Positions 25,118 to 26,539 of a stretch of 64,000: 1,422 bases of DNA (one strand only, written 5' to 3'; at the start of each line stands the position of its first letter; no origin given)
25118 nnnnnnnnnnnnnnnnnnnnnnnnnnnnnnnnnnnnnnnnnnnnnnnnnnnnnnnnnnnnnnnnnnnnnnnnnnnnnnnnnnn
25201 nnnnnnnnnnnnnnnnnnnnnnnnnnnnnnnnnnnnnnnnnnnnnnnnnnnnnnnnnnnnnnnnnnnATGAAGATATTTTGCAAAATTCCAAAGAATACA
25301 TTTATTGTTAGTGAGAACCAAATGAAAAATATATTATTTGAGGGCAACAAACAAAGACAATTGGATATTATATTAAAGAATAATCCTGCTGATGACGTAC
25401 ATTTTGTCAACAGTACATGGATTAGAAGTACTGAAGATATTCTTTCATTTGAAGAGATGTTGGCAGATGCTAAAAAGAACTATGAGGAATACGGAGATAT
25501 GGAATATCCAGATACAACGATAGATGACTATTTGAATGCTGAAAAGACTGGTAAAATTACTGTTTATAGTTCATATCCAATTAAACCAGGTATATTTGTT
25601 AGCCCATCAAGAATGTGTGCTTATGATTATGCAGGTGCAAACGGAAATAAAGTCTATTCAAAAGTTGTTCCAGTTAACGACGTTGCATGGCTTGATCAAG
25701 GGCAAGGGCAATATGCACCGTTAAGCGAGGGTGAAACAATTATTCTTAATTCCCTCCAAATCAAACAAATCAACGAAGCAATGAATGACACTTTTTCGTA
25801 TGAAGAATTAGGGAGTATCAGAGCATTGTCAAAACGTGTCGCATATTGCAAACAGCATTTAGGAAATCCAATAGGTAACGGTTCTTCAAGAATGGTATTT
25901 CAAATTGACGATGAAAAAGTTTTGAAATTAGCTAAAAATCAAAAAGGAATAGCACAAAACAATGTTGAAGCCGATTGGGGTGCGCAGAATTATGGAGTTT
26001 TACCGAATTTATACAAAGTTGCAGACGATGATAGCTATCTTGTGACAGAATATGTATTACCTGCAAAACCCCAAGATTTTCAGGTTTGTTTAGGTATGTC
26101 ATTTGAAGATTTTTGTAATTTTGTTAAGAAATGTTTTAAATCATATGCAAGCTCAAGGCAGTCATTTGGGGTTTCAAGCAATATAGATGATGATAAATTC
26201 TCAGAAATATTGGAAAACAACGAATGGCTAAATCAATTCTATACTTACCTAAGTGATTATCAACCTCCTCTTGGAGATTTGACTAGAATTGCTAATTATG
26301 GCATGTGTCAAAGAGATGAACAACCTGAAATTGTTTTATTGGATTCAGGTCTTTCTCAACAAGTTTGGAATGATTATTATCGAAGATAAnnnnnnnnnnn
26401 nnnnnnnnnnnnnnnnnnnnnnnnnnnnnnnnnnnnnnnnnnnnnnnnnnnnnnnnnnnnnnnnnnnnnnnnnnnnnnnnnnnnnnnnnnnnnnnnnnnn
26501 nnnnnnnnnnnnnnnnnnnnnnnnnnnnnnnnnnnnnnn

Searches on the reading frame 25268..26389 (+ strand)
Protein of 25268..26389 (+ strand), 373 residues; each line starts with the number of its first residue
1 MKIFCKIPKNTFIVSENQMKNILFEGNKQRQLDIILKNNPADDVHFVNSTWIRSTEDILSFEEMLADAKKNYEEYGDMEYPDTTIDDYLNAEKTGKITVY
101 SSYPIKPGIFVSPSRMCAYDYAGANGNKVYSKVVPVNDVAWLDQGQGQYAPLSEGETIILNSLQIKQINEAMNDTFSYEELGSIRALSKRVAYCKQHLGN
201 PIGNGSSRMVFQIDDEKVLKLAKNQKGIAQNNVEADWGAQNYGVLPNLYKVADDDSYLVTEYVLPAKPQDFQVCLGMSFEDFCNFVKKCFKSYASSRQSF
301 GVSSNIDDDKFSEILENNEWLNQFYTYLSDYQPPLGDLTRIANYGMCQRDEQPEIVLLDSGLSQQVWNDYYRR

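Call 39: search_protein_families(library=phrogs, proteins=[window:25268-26389:+], max_evalue=0.00001)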
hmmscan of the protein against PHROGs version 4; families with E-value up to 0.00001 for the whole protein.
window:25268-26389:+ (373 aa): 2 families
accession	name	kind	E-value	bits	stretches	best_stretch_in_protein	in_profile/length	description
phrog_13543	-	unknown function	4.8e-18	65.1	1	19-149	1331-1454/1879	-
phrog_4301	-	unknown function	6.1e-12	46.6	1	191-372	31-180/225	-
